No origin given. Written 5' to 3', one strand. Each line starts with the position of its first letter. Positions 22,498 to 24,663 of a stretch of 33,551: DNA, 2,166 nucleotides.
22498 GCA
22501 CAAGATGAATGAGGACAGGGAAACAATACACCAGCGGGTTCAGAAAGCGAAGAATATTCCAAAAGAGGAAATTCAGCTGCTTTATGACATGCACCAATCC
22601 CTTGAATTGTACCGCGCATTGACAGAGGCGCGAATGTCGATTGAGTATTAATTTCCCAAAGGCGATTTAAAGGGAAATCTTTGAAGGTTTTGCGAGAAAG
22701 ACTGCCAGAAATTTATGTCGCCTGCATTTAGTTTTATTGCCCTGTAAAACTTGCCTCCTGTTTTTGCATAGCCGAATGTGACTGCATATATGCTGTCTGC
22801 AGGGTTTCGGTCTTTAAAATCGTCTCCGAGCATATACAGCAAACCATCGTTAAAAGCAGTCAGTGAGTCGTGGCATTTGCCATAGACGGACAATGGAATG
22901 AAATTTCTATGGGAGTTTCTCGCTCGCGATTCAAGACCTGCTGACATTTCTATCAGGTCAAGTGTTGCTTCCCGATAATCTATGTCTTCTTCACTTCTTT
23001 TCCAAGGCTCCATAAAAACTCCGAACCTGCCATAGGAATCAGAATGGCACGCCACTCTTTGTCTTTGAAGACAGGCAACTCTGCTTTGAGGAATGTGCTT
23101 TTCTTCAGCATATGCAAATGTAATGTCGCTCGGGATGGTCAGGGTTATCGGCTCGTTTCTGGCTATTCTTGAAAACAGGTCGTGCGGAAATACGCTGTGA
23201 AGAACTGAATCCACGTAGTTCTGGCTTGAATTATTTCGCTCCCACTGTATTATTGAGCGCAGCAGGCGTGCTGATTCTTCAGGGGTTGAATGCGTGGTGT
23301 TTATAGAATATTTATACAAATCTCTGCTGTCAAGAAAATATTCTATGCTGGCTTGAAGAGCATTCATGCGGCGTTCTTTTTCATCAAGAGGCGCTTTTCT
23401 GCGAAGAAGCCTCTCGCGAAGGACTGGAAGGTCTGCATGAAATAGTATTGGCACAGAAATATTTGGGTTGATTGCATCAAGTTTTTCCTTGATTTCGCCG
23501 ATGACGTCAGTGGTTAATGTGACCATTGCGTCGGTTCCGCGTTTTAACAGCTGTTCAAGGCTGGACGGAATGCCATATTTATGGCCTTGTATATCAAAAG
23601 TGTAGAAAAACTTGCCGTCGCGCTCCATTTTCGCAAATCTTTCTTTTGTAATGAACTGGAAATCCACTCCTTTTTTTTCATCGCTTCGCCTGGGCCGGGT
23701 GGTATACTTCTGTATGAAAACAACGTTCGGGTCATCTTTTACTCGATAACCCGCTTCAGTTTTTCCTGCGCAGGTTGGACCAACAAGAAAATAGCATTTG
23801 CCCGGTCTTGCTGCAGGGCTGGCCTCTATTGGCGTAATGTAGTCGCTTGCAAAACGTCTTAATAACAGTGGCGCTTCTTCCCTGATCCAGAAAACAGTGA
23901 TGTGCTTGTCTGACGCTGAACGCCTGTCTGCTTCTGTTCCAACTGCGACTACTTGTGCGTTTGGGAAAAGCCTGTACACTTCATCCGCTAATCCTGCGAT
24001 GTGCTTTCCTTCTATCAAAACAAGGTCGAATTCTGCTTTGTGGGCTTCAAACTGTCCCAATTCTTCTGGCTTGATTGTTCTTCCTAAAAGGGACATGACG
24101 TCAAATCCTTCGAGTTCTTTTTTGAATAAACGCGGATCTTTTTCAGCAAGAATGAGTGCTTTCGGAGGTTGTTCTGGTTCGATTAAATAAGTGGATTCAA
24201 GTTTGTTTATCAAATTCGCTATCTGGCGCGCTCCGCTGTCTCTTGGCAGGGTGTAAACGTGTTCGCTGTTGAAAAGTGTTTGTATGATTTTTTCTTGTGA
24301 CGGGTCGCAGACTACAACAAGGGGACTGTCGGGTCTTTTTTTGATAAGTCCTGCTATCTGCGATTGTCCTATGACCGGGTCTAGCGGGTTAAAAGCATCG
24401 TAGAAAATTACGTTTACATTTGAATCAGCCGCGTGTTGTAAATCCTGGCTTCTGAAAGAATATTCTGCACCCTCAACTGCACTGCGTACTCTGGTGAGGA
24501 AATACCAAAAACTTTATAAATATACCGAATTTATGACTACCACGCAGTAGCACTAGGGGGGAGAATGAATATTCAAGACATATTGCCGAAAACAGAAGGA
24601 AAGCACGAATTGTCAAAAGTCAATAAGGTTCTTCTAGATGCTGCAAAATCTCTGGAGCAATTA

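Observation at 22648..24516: Receiver-like + guanylate-kinase-like + orphan-domain protein with a 100-codon start-less in-frame upstream extension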

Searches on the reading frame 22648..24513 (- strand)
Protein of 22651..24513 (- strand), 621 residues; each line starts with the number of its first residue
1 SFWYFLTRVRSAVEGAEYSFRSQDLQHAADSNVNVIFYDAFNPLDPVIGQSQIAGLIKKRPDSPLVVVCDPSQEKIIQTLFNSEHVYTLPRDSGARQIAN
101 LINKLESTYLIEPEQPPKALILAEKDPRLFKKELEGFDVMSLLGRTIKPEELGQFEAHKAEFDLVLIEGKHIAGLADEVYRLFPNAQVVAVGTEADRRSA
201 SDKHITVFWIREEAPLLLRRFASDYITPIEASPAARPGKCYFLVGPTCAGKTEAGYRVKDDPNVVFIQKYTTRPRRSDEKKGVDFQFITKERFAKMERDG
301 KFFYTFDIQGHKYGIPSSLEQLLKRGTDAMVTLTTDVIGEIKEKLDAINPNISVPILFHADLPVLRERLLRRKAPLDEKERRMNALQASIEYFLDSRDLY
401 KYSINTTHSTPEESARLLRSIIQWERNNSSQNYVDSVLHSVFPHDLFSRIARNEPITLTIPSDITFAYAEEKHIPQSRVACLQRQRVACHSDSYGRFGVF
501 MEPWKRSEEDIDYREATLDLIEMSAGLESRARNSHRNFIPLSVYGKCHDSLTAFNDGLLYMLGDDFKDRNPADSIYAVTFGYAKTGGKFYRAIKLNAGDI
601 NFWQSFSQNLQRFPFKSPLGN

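Call 4: search_protein_families(library=pfam, proteins=[window:22651-24513:-], max_evalue=1)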
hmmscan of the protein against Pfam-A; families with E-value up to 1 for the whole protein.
window:22651-24513:- (621 aa): 2 families
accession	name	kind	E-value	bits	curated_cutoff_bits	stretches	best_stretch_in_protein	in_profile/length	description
PF00625.27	Guanylate_kin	-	4.9e-07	30.1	25.2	1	239-344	3-111/182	Guanylate kinase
PF07931.18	CPT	-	0.19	12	22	1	359-421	115-170/172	Chloramphenicol phosphotransferase-like protein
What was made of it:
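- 23233..23808 (-): Guanylate-kinase-fold P-loop kinase domain (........, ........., YG, lid arginines). Pfam PF00625 scores 30.1 bits against a cut-off of 25.2 (call 4).
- On Guanylate kinase (PF00625 / TIGR03263): 30.1 bits against a cut-off of 25.2 (call 4).
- Pfam Guanylate_kin scores above its cut-off (call 4).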

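Call 5: search_protein_families(library=ncbifam, proteins=[window:22651-24513:-], max_evalue=1)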
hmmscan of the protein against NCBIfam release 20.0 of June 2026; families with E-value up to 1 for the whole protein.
window:22651-24513:- (621 aa): 6 families
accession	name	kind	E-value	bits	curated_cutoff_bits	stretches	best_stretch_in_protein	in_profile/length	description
TIGR03263.1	guanyl_kin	equivalog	7.2e-17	61.6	160.45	1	239-404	2-162/180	guanylate kinase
NF011325.0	PRK14738.1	equivalog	9.6e-17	60.9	263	1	242-427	17-197/206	guanylate kinase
TIGR02322.1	phosphon_PhnN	equivalog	5.4e-14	52.3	156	1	238-375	1-134/179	phosphonate metabolism protein/1,5-bisphosphokinase (PRPP-forming) PhnN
NF011324.0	PRK14737.1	equivalog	1e-08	35.2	318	1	258-346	26-115/187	guanylate kinase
NF007485.0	PRK10078.1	equivalog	3.2e-05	23.7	153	1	238-373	2-132/186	ribose 1,5-bisphosphokinase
NF004594.0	PRK05928.4-3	equivalog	0.011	15.1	365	1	124-198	14-83/237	uroporphyrinogen-III synthase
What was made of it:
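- On Guanylate kinase (PF00625 / TIGR03263): PRK14738 scores 60.9 against 263 (call 5).
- On PhnN (TIGR02322): 52.3 bits against a cut-off of 156 (call 5).
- It scores far below the NCBIfam equivalog cut-off, 61.6 against 160 bits (call 5).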

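Call 7: find_homologous_proteins(query=window:22651-24513:-, max_evalue=0.001)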
Query window:22651-24513:- (621 aa): 1 proteins with E <= 0.001 among 8000 candidates.
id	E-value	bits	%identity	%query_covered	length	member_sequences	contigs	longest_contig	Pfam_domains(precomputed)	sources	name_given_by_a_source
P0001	0.0e+0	1389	99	99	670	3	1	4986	PF00625.28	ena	-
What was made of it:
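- Tried and rejected: The full protein returned only the 99%-identical P0001 (call 7).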

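Call 9: find_encoding_contigs(protein=P0001, flank=10000, max_places=10)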
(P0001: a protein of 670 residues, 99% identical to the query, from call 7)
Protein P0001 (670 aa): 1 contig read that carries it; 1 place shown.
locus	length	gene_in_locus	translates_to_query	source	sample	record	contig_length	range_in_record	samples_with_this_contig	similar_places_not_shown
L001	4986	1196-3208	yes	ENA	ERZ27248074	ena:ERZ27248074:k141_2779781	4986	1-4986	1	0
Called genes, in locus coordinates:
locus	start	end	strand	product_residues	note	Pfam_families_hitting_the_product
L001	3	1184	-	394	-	?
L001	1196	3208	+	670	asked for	PF00625:Guanylate_kin (weak)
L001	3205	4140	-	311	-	PF04014:MazE_antitoxin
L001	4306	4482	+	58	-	-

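Call 16: search_solved_structures(query=P0001, max_evalue=1, show_alignments=2)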
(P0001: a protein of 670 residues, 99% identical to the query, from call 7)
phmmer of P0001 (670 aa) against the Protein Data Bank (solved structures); distinct sequences matched with E-value up to 1: 41.
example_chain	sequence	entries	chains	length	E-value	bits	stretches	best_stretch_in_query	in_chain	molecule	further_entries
4qrh_A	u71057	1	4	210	2.4e-10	42.6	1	287-452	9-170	Guanylate kinase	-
2j41_A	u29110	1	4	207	2.6e-10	42.5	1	287-452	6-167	GUANYLATE KINASE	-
3tr0_A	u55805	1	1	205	4.7e-10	41.7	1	287-424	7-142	Guanylate kinase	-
3lnc_A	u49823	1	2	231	1.5e-09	40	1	287-492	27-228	Guanylate kinase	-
10sr_A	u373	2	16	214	1.8e-09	39.7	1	285-423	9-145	Guanylate kinase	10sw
3tau_A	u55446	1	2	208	3.9e-09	38.6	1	284-443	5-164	Guanylate kinase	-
7luy_A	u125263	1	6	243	3.7e-08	35.4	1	284-423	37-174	Guanylate kinase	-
7u5f_A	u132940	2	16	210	6.6e-08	34.6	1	287-445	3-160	Guanylate kinase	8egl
9ijj_4P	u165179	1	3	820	1e-06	30.6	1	286-385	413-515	Leucine-rich repeat and guanylate kinase domain-containing protein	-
6wct_A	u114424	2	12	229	1.4e-06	30.2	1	277-392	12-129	Guanylate kinase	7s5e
6nui_A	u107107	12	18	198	4.1e-06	28.6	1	291-441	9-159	Guanylate kinase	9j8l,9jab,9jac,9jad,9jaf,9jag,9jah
8pts_A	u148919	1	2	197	4.1e-06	28.6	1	291-441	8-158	Guanylate kinase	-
9jae_A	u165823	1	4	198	5.4e-06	28.2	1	291-441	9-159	Guanylate kinase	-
1gky_A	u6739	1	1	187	9.2e-06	27.5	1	294-442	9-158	GUANYLATE KINASE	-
1ex6_A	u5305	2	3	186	9.5e-06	27.4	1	294-442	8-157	GUANYLATE KINASE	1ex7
2an9_A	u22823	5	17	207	0.0015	20.2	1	287-398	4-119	Guanylate kinase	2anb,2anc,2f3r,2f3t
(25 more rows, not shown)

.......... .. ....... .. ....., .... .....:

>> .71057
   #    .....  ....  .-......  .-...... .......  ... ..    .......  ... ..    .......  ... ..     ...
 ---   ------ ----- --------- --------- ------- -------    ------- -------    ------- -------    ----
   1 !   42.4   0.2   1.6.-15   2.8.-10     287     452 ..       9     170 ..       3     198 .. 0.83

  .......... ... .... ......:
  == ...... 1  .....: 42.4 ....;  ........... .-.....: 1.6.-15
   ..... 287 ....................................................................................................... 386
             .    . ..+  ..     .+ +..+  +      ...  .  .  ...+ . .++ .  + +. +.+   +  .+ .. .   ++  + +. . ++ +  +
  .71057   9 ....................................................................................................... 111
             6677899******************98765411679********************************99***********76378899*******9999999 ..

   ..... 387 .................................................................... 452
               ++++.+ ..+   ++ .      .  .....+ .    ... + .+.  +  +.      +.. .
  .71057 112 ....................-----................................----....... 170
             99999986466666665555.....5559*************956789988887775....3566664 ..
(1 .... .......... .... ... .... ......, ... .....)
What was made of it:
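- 23233..23808 (-): PDB GK sequences match at E=2.4e-10 (call 16).
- MAGUK GK domains are among the PDB sequence matches (call 16).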

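Call 22: find_related_loci(query=window:22651-24213:-, collection=genome_contigs, flank=10000)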
Query window:22651-24213:- (521 aa) in genome_contigs; peptide patterns used: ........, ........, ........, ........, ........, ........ (x = any residue, [..] = any of these).
21 stretches matched a pattern, but none encodes a relative of the query by tblastn (E <= 1e-3).

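Call 23: find_related_loci(query=window:22651-24213:-, collection=metagenome_contigs, flank=10000)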
Query window:22651-24213:- (521 aa) in metagenome_contigs; peptide patterns used: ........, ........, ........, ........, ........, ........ (x = any residue, [..] = any of these).
59 stretches matched a pattern; 1 encode a relative of the query (tblastn E <= 1e-3); 1 distinct loci.
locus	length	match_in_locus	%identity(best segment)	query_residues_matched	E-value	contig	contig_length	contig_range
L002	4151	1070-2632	98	1-521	0e+0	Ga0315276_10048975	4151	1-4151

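Call 27: predict_structure(protein=P0001)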
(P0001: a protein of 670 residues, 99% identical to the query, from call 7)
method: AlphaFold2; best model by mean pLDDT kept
length: 670 residues; sequences in the alignment: 1
mean_pLDDT: 37.5   pTM: 0.27
mean pLDDT of the five models: 37.5, 29.7, 28.8, 28.1, 26.8
residues with pLDDT >= 90: 0; 70-90: 0; 50-70: 85; < 50: 585
segments of 3 or more residues with pLDDT < 50: 1-115, 139-165, 175-186, 241-372, 374-389, 399-670
pLDDT, mean of each block of 10 residues (from residue 1): 27 29 30 34 35 36 31 34 39 40 47 49 52 51 41 37 51 50 46 54 60 60 59 58 37 36 35 29 28 30 29 31 30 33 36 35 45 42 42 52 35 35 36 37 30 30 37 37 32 31 28 27 32 32 30 32 36 34 30 27 31 35 35 35 38 38 31
secondary structure, 60 per line:
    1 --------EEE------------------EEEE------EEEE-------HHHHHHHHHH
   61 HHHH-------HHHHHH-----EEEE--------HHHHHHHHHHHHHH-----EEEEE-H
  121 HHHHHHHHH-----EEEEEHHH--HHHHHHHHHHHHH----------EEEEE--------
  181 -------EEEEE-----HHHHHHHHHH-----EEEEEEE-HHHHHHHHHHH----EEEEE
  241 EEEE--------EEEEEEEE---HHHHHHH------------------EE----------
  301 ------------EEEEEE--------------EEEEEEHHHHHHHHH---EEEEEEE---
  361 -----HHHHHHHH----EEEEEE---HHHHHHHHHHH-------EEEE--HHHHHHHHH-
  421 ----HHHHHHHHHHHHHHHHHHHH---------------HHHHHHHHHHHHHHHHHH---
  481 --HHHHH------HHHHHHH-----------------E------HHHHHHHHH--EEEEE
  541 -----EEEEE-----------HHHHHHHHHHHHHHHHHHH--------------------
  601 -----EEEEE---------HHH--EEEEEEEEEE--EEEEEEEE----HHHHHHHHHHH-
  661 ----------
elements in order (helices of 4 or more, strands of 3 or more residues): E9-11 E30-33 E40-43 H51-64 H72-77 E83-86 H95-108 E114-118 H120-129 E135-139 H145-157 E168-172 E188-192 H198-207 E213-219 H221-231 E236-244 E253-260 H264-270 E313-318 E333-338 H339-347 E351-357 H366-373 E378-383 H387-397 E405-408 H411-419 H425-444 H460-477 H483-487 H494-500 H525-533 E536-540 E546-550 H562-580 E606-610 E625-634 E637-644 H649-659
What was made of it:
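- Tried and rejected: Useless, pLDDT 37.5 (call 27).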

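Call 30: find_homologous_proteins(query=A3, max_evalue=0.00001)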
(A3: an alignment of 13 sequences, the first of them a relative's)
Query A3 (13 sequences) (670 aa, profile of the alignment): 9 proteins with E <= 0.00001 among 8000 candidates.
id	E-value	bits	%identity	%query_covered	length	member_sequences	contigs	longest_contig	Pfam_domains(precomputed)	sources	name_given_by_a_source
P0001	6.7e-241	819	100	100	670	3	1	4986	PF00625.28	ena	-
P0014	1.1e-21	95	33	29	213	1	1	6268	PF13671.13,PF00625.28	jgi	-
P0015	6.3e-19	86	31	16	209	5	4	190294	PF13671.13,PF00625.28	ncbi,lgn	-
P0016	9.3e-18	82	31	16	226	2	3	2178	PF00625.28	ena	-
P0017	2.6e-17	81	29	29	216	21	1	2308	PF00625.28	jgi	jgi:guanylate kinase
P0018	1.2e-16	79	33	20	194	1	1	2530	PF00625.28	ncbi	-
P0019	3.7e-16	77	28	29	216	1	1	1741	PF00625.28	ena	-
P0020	9.5e-9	52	25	24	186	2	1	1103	PF00625.28,PF13238.13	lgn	-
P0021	1.1e-6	46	28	24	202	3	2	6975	PF00625.28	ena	-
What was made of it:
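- Tried and rejected: The family profile returned only canonical small GKs (call 30).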

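Call 34: find_related_loci(query=A4, collection=genome_contigs, flank=10000)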
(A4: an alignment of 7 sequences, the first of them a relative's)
Query A4 (670 aa) in genome_contigs; peptide patterns used: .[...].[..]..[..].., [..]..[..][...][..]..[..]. (x = any residue, [..] = any of these).
600 stretches matched a pattern (row limit reached: there are more); 22 encode a relative of the query (tblastn E <= 1e-3); 22 distinct loci.
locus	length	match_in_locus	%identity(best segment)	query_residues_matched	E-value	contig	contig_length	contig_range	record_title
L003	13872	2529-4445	39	38-666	2e-150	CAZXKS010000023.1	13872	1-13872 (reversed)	MAG TPA_asm: uncultured Methanosarcinales archaeon isolate SRP119689_co1_299 genome assembly, contig: NODE_6375_length_1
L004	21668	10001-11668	36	107-667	5e-104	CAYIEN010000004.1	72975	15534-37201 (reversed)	MAG TPA_asm: uncultured Methanosarcinales archaeon isolate ERP119705_co18_167 genome assembly, contig: NODE_234_length_7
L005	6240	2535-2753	38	291-363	1e-10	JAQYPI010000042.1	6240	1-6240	MAG: Bacillales bacterium isolate SUG2074 k141_300818, whole genome shotgun sequence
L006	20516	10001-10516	26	292-450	1e-9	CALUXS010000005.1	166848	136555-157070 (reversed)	MAG: uncultured Acholeplasmatales bacterium isolate BRZ_QS__bin112 genome assembly, contig: BRZ_QS__NODE_46_length_16684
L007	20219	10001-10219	34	291-363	2e-9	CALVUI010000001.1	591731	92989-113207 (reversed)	MAG: uncultured Bacilli bacterium isolate BRZ_RV__bin55 genome assembly, contig: BRZ_RV__NODE_1_length_591731_cov_14.195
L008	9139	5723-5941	37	291-363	4e-9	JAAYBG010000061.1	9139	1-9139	MAG: Acholeplasmataceae bacterium isolate AS06rmzACSIP_268 277536_AS06, whole genome shotgun sequence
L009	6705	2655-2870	38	292-363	7e-9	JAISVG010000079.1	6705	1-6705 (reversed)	MAG: Erysipelotrichaceae bacterium isolate Mx356_bin24 k119_800349, whole genome shotgun sequence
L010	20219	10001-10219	36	291-363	1e-8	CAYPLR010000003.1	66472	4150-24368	MAG TPA_asm: uncultured Bacteroidales bacterium isolate binchicken_co117_57 genome assembly, contig: NODE_794_length_664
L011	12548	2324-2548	35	290-363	4e-8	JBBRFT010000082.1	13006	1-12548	MAG: Spirochaetota bacterium isolate Co_metawrap_2586 Cmw_2586_k141_14116728_length_13006_cov_7.9293, whole genome shotg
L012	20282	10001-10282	31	279-367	4e-8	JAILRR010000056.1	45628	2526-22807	MAG: Bacilli bacterium isolate RUI389 k141_10844376_flag=0_multi=40.9912_len=45628, whole genome shotgun sequence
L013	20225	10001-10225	32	291-365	2e-7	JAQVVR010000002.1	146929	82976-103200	MAG: Candidatus Izemoplasmatales bacterium isolate STF1_84 NODE_122_length_146929_cov_20.954987_Sandtown_F1, whole genom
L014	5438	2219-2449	37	292-368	5e-7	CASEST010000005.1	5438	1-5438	uncultured bacterium isolate Batch4_idba_bin.1741 genome assembly, contig: Batch4_idba_bin.1741.fa_k87_880838, whole gen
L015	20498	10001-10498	29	291-467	6e-7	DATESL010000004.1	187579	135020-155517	MAG TPA_asm: Candidatus Onthovivens sp. isolate SMAG_U9100 k141_236751, whole genome shotgun sequence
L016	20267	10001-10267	33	292-368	1e-6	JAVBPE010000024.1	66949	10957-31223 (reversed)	MAG: Anaeroplasmataceae bacterium isolate EPI_MAG_00129 c_000003848379, whole genome shotgun sequence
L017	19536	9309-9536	33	292-367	9e-7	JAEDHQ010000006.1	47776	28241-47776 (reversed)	MAG: Bacilli bacterium isolate MAG140 NODE_364_length_47776_cov_9.282936, whole genome shotgun sequence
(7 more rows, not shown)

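Call 51: predict_structure(alignment_id=A3)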
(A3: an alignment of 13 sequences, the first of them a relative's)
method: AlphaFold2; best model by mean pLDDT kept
length: 670 residues; sequences in the alignment: 13
mean_pLDDT: 80.8   pTM: 0.57
mean pLDDT of the five models: 80.8, 80.2, 78.8, 78.4, 76.8
residues with pLDDT >= 90: 211; 70-90: 356; 50-70: 48; < 50: 55
segments of 3 or more residues with pLDDT < 50: 1-36, 276-283, 661-670
pLDDT, mean of each block of 10 residues (from residue 1): 31 29 28 49 83 87 89 75 86 81 83 89 86 85 89 78 73 87 84 85 77 89 86 84 78 71 73 51 71 92 81 86 83 85 91 91 91 88 88 87 93 91 86 89 87 88 90 85 93 89 91 94 89 93 91 77 92 91 86 88 93 76 88 83 79 60 34
secondary structure, 60 per line:
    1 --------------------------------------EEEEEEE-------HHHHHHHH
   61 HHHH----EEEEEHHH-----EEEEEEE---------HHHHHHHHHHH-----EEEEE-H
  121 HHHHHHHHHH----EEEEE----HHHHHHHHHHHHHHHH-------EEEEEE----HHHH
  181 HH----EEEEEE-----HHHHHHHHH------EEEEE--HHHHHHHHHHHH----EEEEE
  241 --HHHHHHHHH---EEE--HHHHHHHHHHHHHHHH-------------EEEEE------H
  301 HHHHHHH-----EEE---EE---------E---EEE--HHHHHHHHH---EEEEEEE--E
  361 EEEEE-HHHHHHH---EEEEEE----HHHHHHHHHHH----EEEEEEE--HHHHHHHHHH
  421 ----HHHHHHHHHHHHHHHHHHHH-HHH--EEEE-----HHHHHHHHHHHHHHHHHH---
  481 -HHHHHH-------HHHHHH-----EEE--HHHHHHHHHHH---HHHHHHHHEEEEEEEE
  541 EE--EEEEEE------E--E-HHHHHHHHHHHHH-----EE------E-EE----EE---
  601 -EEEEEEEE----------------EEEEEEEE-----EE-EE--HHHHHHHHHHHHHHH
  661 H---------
elements in order: E39-45 H53-64 E69-73 E82-88 H98-108 E114-118 H120-130 E135-139 H144-159 E167-172 H177-182 E187-192 H198-206 E213-217 H220-231 E236-240 H243-251 E255-257 H260-275 E289-293 H300-307 E313-315 E334-336 H339-347 E351-357 E360-365 H367-373 E377-382 H387-397 E402-408 H411-420 H425-444 E451-454 H460-477 H482-487 H495-500 E506-508 H511-521 H525-532 E533-542 E545-550 H562-574 E602-609 E626-633 H646-661
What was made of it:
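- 22651..23232 (-): Family-specific C-terminal domain of about 190 aa. Motifs: YGRxGhF, LDLIE, RxRN, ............, YAVxFG. Model confidence in this domain is mostly pLDDT 85-94 (call 51).
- On CheY-like receiver (PF00072): Strands and helices alternate over residues 39-159 and 167-275 (call 51).
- In the AF2 model, residues 1-36 of the over-called P0001 are disordered and beta1 is residues 39-45 (call 51). Any near-cognate start would begin inside the domain and lack beta1 (call 51).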

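Call 54: fold_search(model_id=the predicted structure, library=pdb)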
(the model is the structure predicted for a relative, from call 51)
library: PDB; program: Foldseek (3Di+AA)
matches with E <= 10: 1501; with E <= 0.001: 127
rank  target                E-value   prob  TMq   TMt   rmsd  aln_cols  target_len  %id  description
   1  9lo3                  4.7e-12  1.00  0.26  0.81   3.4       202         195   20  Transition state analogue(GMPK in complex with GMP, ADP, Mg2+ and AlF4- at 277 K) (released 2025-09-10)
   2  10sw_D                5.3e-12  1.00  0.26  0.78   6.3       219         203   24  Crystal structure of Guanylate Kinase from Burkholderia thailandensis in complex with GDP (released 2026-02-18)
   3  7luy_A                6.0e-12  1.00  0.25  0.73   2.9       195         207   24  Crystal Structure of guanylate kinase from Bartonella henselae str. Houston-1 (released 2021-03-17)
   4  10sr_F                6.0e-12  1.00  0.24  0.73   6.2       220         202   21  Crystal structure of Guanylate Kinase from Burkholderia thailandensis in complex with GMP (released 2026-02-18)
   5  7luy_C                7.1e-12  1.00  0.25  0.76   5.8       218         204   22  Crystal Structure of guanylate kinase from Bartonella henselae str. Houston-1 (released 2021-03-17)
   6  10sr_G                7.5e-12  1.00  0.26  0.77   6.2       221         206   23  Crystal structure of Guanylate Kinase from Burkholderia thailandensis in complex with GMP (released 2026-02-18)
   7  10sw_F                7.5e-12  1.00  0.26  0.77   6.1       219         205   24  Crystal structure of Guanylate Kinase from Burkholderia thailandensis in complex with GDP (released 2026-02-18)
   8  10sr_D                8.9e-12  1.00  0.26  0.78   6.4       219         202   23  Crystal structure of Guanylate Kinase from Burkholderia thailandensis in complex with GMP (released 2026-02-18)
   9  10sr_C                9.5e-12  1.00  0.25  0.78   6.0       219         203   23  Crystal structure of Guanylate Kinase from Burkholderia thailandensis in complex with GMP (released 2026-02-18)
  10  10sw_E                1.0e-11  1.00  0.25  0.77   6.2       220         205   24  Crystal structure of Guanylate Kinase from Burkholderia thailandensis in complex with GDP (released 2026-02-18)
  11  7u5f_C                1.0e-11  1.00  0.24  0.74   6.3       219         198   22  Crystal structure of guanylate kinase from Pseudomonas aeruginosa PAO1 in complex with GMP (released 2022-03-09)
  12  10sr_E                1.1e-11  1.00  0.25  0.77   6.3       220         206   24  Crystal structure of Guanylate Kinase from Burkholderia thailandensis in complex with GMP (released 2026-02-18)
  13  2an9_A                1.2e-11  1.00  0.26  0.78   4.7       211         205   23  Crystal Structure Of Oligomeric E.coli Guanylate Kinase In Complex With GDP (released 2005-08-30)
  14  10sr_A                1.2e-11  1.00  0.25  0.77   6.2       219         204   24  Crystal structure of Guanylate Kinase from Burkholderia thailandensis in complex with GMP (released 2026-02-18)
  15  10sw_G                1.3e-11  1.00  0.26  0.77   6.2       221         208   24  Crystal structure of Guanylate Kinase from Burkholderia thailandensis in complex with GDP (released 2026-02-18)
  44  1gky                  1.3e-10  1.00  0.25  0.79   3.3       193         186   20  REFINED STRUCTURE OF THE COMPLEX BETWEEN GUANYLATE KINASE AND ITS SUBSTRATE GMP AT 2.0 ANGSTROMS RESOLUTION (released 1994-01-31)
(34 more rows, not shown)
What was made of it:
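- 23233..23808 (-): Foldseek gives E=5e-12 and target-normalised TM about 0.8 (call 54).
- On Guanylate kinase (PF00625 / TIGR03263): Foldseek against PDB: top 50 hits are all guanylate kinases (9lo3, 2an9, 1gky), E down to 5e-12 (call 54).
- Closest known: Guanylate kinase. Same: Same fold: Foldseek target-normalised TM about 0.8, E=5e-12 (call 54).
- Pfam, PDB sequence and Foldseek hits (calls 4, 16, 54).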
